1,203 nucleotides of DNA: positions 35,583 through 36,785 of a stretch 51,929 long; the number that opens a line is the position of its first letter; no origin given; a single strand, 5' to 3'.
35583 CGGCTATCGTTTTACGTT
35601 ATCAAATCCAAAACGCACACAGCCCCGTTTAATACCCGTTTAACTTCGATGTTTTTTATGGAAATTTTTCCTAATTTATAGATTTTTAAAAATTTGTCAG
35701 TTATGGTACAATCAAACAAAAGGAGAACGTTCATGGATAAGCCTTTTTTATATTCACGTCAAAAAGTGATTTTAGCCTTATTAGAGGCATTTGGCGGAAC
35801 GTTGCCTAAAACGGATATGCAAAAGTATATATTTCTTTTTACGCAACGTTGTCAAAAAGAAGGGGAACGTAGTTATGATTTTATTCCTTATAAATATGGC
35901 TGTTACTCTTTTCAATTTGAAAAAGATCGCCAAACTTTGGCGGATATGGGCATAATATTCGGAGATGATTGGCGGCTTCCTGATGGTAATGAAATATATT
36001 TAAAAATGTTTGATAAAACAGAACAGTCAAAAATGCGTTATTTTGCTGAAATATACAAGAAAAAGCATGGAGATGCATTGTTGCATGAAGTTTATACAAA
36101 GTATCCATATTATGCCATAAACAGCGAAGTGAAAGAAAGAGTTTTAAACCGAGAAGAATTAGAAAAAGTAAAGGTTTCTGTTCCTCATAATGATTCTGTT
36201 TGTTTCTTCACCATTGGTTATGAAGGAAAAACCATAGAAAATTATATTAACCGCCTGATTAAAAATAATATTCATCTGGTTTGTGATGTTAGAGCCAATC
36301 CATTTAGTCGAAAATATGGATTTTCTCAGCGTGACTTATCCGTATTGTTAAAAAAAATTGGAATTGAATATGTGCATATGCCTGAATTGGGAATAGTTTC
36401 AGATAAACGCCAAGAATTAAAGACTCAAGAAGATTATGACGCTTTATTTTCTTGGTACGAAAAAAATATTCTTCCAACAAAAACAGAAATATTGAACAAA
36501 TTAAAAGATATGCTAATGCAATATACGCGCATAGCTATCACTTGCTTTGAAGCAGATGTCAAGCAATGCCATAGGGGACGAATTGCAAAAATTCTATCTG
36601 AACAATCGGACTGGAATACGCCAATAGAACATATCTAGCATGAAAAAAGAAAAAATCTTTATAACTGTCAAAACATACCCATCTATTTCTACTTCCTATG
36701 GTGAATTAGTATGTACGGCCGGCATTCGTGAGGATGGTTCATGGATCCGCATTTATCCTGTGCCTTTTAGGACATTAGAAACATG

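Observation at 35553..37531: AT-rich two-gene moron splitting the Mu head module: YwgA/Panacea-like + DUF488 fusion with an unassignable 281-aa partner (candidate new defence or TA-like system)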

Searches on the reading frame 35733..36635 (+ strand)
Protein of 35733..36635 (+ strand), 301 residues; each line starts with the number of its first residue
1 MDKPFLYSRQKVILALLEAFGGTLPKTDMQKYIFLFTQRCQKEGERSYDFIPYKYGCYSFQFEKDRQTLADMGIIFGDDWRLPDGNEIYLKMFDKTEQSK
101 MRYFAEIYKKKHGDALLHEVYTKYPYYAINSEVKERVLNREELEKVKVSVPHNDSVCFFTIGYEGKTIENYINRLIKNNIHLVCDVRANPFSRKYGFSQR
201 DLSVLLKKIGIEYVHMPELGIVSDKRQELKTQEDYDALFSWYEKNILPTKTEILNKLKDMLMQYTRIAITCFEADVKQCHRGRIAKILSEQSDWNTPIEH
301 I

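Call 4: search_protein_families(library=pfam, proteins=[window:35733-36635:+], max_evalue=0.1)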
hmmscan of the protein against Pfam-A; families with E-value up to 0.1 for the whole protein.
window:35733-36635:+ (301 aa): 4 families
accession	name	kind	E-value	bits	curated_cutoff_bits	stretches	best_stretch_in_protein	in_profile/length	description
PF04343.18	DUF488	-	1.2e-25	90.9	22.2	1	168-288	2-121/121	Domain of unknown function DUF488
PF22751.1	DUF488-N3a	-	4.9e-05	24.1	27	1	229-291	54-117/118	Active DUF488-N3 subclade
PF14860.11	DrrA_P4M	-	0.046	14.1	26.2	0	249-285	30-67/103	DrrA phosphatidylinositol 4-phosphate binding domain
PF18650.6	IMPa_N_2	-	0.048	13.4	25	1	149-188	91-130/200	Immunomodulating metalloprotease N-terminal domain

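Call 5: search_protein_families(library=padloc, proteins=[window:35733-36635:+], max_evalue=1)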
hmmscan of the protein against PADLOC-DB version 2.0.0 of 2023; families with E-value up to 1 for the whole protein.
window:35733-36635:+ (301 aa): 5 families
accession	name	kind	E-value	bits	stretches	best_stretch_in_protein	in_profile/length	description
PDLC04505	PDC-M19A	-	2.9e-111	369.6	1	7-301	2-294/294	-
PDLC04504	PDC-M19A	-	2.8e-70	234.3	1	86-301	19-234/234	-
PDLC04657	PDC-M45B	-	1e-15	55.9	1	158-291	6-136/204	-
PDLC04658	PDC-M45C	-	1.7e-14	51.8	1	158-293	3-137/145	-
PDLC03184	Specificity_I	-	8.4e-07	26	1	27-136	431-550/554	Type I specificity subunit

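Call 6: search_protein_families(library=ncbifam, proteins=[window:35733-36635:+], max_evalue=0.1)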
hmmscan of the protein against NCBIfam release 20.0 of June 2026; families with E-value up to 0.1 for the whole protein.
window:35733-36635:+ (301 aa): 0 families

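Call 7: search_protein_families(library=phrogs, proteins=[window:35733-36635:+], max_evalue=0.1)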
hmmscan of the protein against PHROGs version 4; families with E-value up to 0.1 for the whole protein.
window:35733-36635:+ (301 aa): 2 families
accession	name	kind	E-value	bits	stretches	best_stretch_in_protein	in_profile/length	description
phrog_14939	-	unknown function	3.1e-65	221.4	1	6-295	4-304/313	-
phrog_2450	-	unknown function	0.00041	21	1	227-290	88-152/346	-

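Call 14: find_homologous_proteins(query=window:35733-36635:+)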
Query window:35733-36635:+ (301 aa): 3264 proteins with E <= 0.001 among 4301 candidates; the best 120 are listed.
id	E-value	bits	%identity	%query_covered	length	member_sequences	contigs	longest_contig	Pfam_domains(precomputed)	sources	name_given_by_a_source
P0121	2.2e-197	672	97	100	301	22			PF04343.19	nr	nr:MAG TPA: protein of unknown function DUF488 [Caudoviricetes sp.]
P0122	5.2e-168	576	82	100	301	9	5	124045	PF04343.19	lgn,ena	-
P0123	9.4e-107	375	57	98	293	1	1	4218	PF04343.19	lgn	-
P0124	9.8e-106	371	57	98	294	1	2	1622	PF04343.19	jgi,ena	-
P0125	5.8e-104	366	56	98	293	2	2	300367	PF04343.19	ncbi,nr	ncbi:MAG: DUF488 domain-containing protein [Proteobacteria bacterium]|nr:DUF488 domain-containing pr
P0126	1.7e-103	364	55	98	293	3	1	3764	PF04343.19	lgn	-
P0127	5.4e-103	362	56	98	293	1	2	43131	PF04343.19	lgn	-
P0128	1.1e-101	358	54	98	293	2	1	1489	PF04343.19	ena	-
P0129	1.1e-101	358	54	98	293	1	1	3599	PF04343.19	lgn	-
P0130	3.8e-101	356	54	98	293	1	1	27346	PF04343.19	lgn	-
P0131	6.9e-101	355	54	98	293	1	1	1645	PF04343.19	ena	-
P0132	1.4e-100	354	54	98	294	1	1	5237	PF04343.19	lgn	-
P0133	1.9e-100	354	54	98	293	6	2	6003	PF04343.19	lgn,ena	-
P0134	3.3e-100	353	53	100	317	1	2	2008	PF04343.19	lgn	-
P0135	5.1e-100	353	53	99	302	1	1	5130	PF04343.19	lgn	-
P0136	1.4e-99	351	54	98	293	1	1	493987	PF04343.19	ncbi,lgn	-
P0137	1.4e-99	351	53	99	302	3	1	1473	PF04343.19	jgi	jgi:uncharacterized protein (DUF488 family)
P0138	2.9e-99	350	53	98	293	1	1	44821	PF04343.19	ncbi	-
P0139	7.4e-99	349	53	98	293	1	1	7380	PF04343.19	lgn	-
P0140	1.2e-98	348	54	98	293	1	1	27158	PF04343.19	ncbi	-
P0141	1.4e-98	348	53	98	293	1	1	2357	PF04343.19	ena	-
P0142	1.5e-98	348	54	96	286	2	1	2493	PF04343.19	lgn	-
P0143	3.0e-98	347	53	98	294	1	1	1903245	PF04343.19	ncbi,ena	-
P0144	3.1e-98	347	53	100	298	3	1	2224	PF04343.19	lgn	-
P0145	4.5e-98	346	53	98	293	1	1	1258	PF04343.19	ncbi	-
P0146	1.2e-97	345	52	99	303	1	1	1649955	PF04343.19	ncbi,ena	-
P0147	1.4e-97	345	53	100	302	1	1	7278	PF04343.19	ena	-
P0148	1.5e-97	345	55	98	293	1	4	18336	PF04343.19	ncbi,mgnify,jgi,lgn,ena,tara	mgnify:CR=1 FL=1|tara:strand:+ start:371 stop:1252 length:882 start_codon:yes stop_codon:yes gene_ty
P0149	1.5e-97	344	54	98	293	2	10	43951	PF04343.19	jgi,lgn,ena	-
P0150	2.1e-97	344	52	98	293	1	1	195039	PF04343.19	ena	-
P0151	3.1e-97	343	53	98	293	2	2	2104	PF04343.19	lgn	-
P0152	6.5e-97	342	52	98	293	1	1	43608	PF04343.19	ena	-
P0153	1.7e-96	341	52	98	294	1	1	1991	PF04343.19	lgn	-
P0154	2.0e-96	341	52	98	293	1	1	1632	PF04343.19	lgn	-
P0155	2.2e-96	341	53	98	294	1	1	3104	PF04343.19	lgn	-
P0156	4.4e-96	340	53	99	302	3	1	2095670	PF04343.19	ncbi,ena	-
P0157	6.9e-96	339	52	99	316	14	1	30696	PF04343.19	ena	-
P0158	9.1e-96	339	50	100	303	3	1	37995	PF04343.19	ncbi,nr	ncbi:MAG: DUF488 domain-containing protein [Hyphomicrobiales bacterium]|nr:DUF488 domain-containing 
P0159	9.2e-96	339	50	100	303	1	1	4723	PF04343.19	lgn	-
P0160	1.8e-95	338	51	99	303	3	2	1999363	PF04343.19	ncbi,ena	-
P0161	2.5e-95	337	50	98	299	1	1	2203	PF04343.19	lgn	-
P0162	2.6e-95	337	50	100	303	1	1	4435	PF04343.19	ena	-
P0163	2.6e-95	337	54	98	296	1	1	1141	PF04343.19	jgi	-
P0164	3.0e-95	337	52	98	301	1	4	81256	PF04343.19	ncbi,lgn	-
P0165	4.3e-95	336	50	98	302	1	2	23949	PF04343.19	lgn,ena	-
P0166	8.4e-95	335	49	100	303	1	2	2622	PF04343.19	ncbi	-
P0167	1.0e-94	335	51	98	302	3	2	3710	PF04343.19,PF22751.2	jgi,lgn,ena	-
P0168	1.1e-94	335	51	98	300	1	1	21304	PF04343.19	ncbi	-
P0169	2.2e-94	334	51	100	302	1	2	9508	PF04343.19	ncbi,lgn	-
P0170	4.3e-94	333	52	100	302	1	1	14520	PF04343.19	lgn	-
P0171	5.3e-94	333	50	100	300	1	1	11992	PF04343.19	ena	-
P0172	6.6e-94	333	51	98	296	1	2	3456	PF04343.19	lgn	-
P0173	9.3e-94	332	51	99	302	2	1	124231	PF04343.19,PF22751.2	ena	-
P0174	1.1e-93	332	51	99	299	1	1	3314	PF04343.19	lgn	-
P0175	1.8e-93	331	50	100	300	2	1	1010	PF04343.19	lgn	-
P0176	2.2e-93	331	50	100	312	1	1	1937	PF04343.19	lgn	-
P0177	2.3e-93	331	51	98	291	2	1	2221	PF04343.19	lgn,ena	-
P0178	2.3e-93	331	52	99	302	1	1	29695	PF04343.19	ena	-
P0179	2.7e-93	331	52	99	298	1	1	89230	PF04343.19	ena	-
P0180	2.7e-93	331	52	99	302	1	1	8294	PF04343.19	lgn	-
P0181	3.4e-93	330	50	100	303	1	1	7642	PF04343.19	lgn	-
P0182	3.6e-93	330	51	98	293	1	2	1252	PF04343.19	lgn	-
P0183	3.6e-93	330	52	99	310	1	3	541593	PF04343.19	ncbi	-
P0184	3.7e-93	330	52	98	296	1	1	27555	PF04343.19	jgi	-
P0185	3.7e-93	330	49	100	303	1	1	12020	PF04343.19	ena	-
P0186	4.1e-93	330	51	98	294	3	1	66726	PF04343.19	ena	-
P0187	4.2e-93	330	49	99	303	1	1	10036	PF04343.19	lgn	-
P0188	6.9e-93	329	50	98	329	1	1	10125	PF04343.19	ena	-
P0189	1.0e-92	329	52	98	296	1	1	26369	PF04343.19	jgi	jgi:uncharacterized protein (DUF488 family)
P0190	1.4e-92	328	51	99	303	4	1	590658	PF04343.19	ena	-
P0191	1.4e-92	328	48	100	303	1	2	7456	PF04343.19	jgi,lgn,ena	-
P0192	1.6e-92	328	52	99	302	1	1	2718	PF04343.19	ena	-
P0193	1.9e-92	328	48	100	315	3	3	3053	PF04343.19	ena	-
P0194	2.3e-92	327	50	100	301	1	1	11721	PF04343.19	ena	-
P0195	2.5e-92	327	50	100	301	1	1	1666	PF04343.19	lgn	-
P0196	3.4e-92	327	50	98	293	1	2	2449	PF04343.19,PF22751.2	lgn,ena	-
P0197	3.7e-92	327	49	100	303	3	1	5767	PF04343.19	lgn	-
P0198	5.0e-92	326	50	94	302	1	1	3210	PF04343.19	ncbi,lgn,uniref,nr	ncbi:hypothetical protein COMNV_01174 [Commensalibacter sp. Nvir]|uniref:DUF488 domain-containing pr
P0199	8.0e-92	326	48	98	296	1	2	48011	PF04343.19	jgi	-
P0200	8.4e-92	326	49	99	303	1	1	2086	PF04343.19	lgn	-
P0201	8.5e-92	326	50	99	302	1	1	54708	PF04343.19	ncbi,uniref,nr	ncbi:DUF488 domain-containing protein [Bartonella sp. A05]|uniref:DUF488 domain-containing protein n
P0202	1.5e-91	325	52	96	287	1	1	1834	PF04343.19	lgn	-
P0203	1.8e-91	325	51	99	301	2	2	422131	PF04343.19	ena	-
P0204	2.4e-91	324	49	98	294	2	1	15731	PF04343.19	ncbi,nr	ncbi:MAG: DUF488 domain-containing protein [Alphaproteobacteria bacterium]|nr:DUF488 domain-containi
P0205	3.3e-91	324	50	100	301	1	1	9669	PF04343.19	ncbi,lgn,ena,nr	ncbi:MAG: DUF488 family protein [Alphaproteobacteria bacterium]|nr:DUF488 family protein [Alphaprote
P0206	3.5e-91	324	51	99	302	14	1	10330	PF04343.19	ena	-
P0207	6.0e-91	323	49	99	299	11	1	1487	PF04343.19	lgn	-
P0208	6.7e-91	323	48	100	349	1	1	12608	PF04343.19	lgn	-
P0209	6.9e-91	323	50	99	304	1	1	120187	PF04343.19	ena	-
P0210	7.5e-91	323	51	99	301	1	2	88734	PF04343.19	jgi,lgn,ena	jgi:uncharacterized protein (DUF488 family)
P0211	8.6e-91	322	51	99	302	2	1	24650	PF04343.19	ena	-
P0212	9.1e-91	322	48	99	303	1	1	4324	PF04343.19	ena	-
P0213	2.1e-90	321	49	98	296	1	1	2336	PF04343.19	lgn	-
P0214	3.0e-90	321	51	99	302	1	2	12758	PF04343.19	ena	-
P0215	3.5e-90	320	50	98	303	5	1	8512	PF04343.19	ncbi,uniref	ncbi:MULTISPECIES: DUF488 family protein [unclassified Bartonella]|uniref:DUF488 domain-containing p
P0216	6.2e-90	320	50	97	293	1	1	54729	PF04343.19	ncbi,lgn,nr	ncbi:MAG: DUF488 domain-containing protein [Alphaproteobacteria bacterium]|nr:MAG: DUF488 domain-con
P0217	6.3e-90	319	49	98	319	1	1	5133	PF04343.19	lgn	-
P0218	6.6e-90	319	48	99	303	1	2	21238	PF04343.19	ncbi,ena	-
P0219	6.8e-90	319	49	98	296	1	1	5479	PF04343.19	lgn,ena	-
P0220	7.4e-90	319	51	99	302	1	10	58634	PF04343.19,PF22751.2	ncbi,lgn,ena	-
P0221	8.5e-90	319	50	99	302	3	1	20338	PF04343.19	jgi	-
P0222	1.0e-89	319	49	99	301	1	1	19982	PF04343.19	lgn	-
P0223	1.1e-89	319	52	99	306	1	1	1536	PF04343.19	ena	-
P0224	1.4e-89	318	51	98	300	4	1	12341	PF04343.19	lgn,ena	-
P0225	1.6e-89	318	51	98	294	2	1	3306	PF04343.19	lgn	-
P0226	2.2e-89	318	49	99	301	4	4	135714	PF04343.19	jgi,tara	jgi:hypothetical protein|tara:strand:- start:276 stop:1181 length:906 start_codon:yes stop_codon:yes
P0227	2.2e-89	318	49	98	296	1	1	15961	PF04343.19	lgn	-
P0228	2.7e-89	317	48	98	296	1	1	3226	PF04343.19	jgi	jgi:uncharacterized protein (DUF488 family)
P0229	3.1e-89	317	48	98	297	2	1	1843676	PF04343.19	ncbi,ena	-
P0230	3.3e-89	317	49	99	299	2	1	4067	PF04343.19,PF22751.2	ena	-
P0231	4.8e-89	317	50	99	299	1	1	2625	PF04343.19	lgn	-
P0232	5.2e-89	316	51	98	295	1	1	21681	PF04343.19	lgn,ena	-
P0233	6.0e-89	316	51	98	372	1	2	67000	PF04343.19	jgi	jgi:uncharacterized protein (DUF488 family)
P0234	8.1e-89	316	49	100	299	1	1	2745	PF04343.19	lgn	-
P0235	8.7e-89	316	49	98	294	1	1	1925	PF04343.19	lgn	-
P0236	1.3e-88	315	51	100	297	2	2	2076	PF04343.19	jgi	jgi:hypothetical protein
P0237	1.5e-88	315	49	100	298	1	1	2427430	PF04343.19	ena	-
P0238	1.6e-88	315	48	98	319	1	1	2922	PF04343.19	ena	-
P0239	1.7e-88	315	50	99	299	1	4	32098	PF04343.19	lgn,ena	-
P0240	2.8e-88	314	48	98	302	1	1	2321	PF04343.19,PF22751.2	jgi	jgi:uncharacterized protein (DUF488 family)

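Call 19: search_solved_structures(query=window:35733-36635:+, max_evalue=1)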
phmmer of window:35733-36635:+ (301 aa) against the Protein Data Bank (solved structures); distinct sequences matched with E-value up to 1: 3.
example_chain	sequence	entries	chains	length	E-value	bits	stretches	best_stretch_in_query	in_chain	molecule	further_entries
6p4f_A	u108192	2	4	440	0.16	14.4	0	189-281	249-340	DNA-dependent ATPase XPBII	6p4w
5tnu_A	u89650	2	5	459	0.17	14.3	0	189-281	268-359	DNA-dependent ATPase XPBII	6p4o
1wik_A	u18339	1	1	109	0.57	12.6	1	175-259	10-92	Thioredoxin-like protein 2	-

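Call 58: predict_structure(alignment_id=A3)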
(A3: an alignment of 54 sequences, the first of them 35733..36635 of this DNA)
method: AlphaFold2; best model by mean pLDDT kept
length: 301 residues; sequences in the alignment: 54
mean_pLDDT: 91.0   pTM: 0.88
mean pLDDT of the five models: 91.0, 90.8, 90.6, 89.7, 89.6
residues with pLDDT >= 90: 227; 70-90: 60; 50-70: 13; < 50: 1
segments of 3 or more residues with pLDDT < 50: none
pLDDT, mean of each block of 10 residues (from residue 1): 84 96 93 96 91 91 93 91 84 96 97 97 97 97 97 94 86 95 90 70 90 94 74 90 92 95 95 80 93 93 93
secondary structure, 60 per line:
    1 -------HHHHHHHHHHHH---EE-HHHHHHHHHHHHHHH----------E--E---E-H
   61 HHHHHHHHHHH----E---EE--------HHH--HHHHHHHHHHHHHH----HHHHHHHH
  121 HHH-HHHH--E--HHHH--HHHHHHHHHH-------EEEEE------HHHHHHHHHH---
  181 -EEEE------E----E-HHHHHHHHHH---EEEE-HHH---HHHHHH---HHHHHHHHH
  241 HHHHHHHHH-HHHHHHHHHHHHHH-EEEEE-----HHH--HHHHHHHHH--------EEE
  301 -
elements in order: H8-19 H26-40 H60-71 H95-108 H113-123 H125-128 H134-137 H140-149 E157-161 H168-177 E182-185 H199-208 E212-215 H223-228 H232-249 H251-264 E266-270 H281-289 E298-300

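Call 62: fold_search(model_id=the predicted structure, library=pdb)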
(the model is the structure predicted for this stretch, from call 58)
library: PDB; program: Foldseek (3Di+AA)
matches with E <= 10: 626; with E <= 0.001: 0
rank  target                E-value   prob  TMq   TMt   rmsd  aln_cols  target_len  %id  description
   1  8bgz_A                1.7e-02  0.25  0.16  0.15  20.9       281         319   12  O-Methyltransferase Plu4890 (mutant H229N) in complex with SAH and AQ-256 (released 2023-03-08)
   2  8bid_A                2.8e-02  0.21  0.16  0.15  21.2       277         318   12  O-Methyltransferase Plu4890 (mutant H229N) in complex with SAH and AQ-270a (released 2023-03-08)
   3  7sbc_B                5.7e-02  0.41  0.23  0.17  10.9       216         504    9  Crystal structure of a GMP synthase from Acinetobacter baumannii AB5075-UW (released 2021-10-06)
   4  5l3s_F                5.7e-02  0.33  0.22  0.23  15.0       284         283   10  Structure of the GTPase heterodimer of crenarchaeal SRP54 and FtsY (released 2016-06-08)
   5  5gn1_B                6.4e-02  0.15  0.19  0.19  16.5       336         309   13  Crystal structure of the C-terminal part of Fun30 ATPase domain (released 2017-01-11)
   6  4m72_A                6.8e-02  0.14  0.19  0.18  19.7       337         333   12  Mutant structure of methyltransferase from Streptomyces hygroscopicus (released 2014-06-25)
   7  5gn1_A                7.2e-02  0.14  0.19  0.19  17.0       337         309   12  Crystal structure of the C-terminal part of Fun30 ATPase domain (released 2017-01-11)
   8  2j7p_A                7.6e-02  0.25  0.22  0.22  13.9       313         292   11  GMPPNP-stabilized NG domain complex of the SRP GTPases Ffh and FtsY (released 2006-12-11)
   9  2yhs                  1.1e-01  0.23  0.23  0.23  13.0       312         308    8  Structure of the E. coli SRP receptor FtsY (released 2011-05-18)
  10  2c03_A                1.3e-01  0.30  0.25  0.25  13.2       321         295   11  GDP COMPLEX OF SRP GTPASE FFH NG DOMAIN (released 2007-02-13)
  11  7sbc_D                1.3e-01  0.23  0.22  0.16  10.4       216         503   10  Crystal structure of a GMP synthase from Acinetobacter baumannii AB5075-UW (released 2021-10-06)
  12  5hci_A                1.5e-01  0.63  0.26  0.30   7.7       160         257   12  GPN-loop GTPase Npa3 in complex with GDP (released 2016-01-20)
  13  9dh7                  1.5e-01  0.07  0.15  0.03  20.4       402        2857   11  State-4 of the motor domain from full-length human dynein-1 in 5mM AMPPNP with 5mM Mg2+ (released 2025-04-23)
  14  5h1b_A                1.6e-01  0.13  0.20  0.20  20.7       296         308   11  Human RAD51 presynaptic complex (released 2016-12-21)
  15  7twm_D                1.7e-01  0.80  0.27  0.21   5.8       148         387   11  Structure of a borosin methyltransferase from Mycena rosella with peptide CspL(MroMCspL) in complex with SAH (released 2022-11-02)
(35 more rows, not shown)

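Call 63: search_protein_families(library=pfam, alignment_id=A3, max_evalue=1)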
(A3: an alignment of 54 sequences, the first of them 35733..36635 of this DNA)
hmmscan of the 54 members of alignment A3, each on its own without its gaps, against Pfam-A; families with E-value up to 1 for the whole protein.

A. member 1, window:35733-36635:+ (301 aa): 4 families
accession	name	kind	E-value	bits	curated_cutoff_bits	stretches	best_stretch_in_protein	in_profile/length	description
PF04343.18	DUF488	-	1.2e-25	90.9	22.2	1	168-288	2-121/121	Domain of unknown function DUF488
PF22751.1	DUF488-N3a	-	4.9e-05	24.1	27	1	229-291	54-117/118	Active DUF488-N3 subclade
PF14860.11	DrrA_P4M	-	0.046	14.1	26.2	0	249-285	30-67/103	DrrA phosphatidylinositol 4-phosphate binding domain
PF18650.6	IMPa_N_2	-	0.048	13.4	25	1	149-188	91-130/200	Immunomodulating metalloprotease N-terminal domain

B. families by the number of members that match (of 54 scanned): 32 families (the first 25 are shown)
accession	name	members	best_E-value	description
PF04343.18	DUF488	54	1e-27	Domain of unknown function DUF488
PF22751.1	DUF488-N3a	54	8e-07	Active DUF488-N3 subclade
PF23285.1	DUF7078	17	0.001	Domain of unknown function (DUF7078)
PF18035.6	Bap31_Bap29_C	16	0.0012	Bap31/Bap29 cytoplasmic coiled-coil domain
PF12983.12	DUF3867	13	0.007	Protein of unknown function (DUF3867)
PF18650.6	IMPa_N_2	10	0.048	Immunomodulating metalloprotease N-terminal domain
PF14860.11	DrrA_P4M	4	0.046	DrrA phosphatidylinositol 4-phosphate binding domain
PF04741.18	InvH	2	0.046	InvH outer membrane lipoprotein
PF00392.27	GntR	2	0.18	Bacterial regulatory proteins, gntR family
PF12579.13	DUF3755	2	0.21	Protein of unknown function (DUF3755)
PF08863.15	YolD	1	0.013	YolD-like protein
PF03162.18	Y_phosphatase2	1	0.02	Tyrosine phosphatase family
PF24405.1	Pua-like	1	0.021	Pua-like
PF25552.1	LIFR_D4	1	0.03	Leukemia inhibitory factor receptor D4 domain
PF13730.12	HTH_36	1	0.035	Helix-turn-helix domain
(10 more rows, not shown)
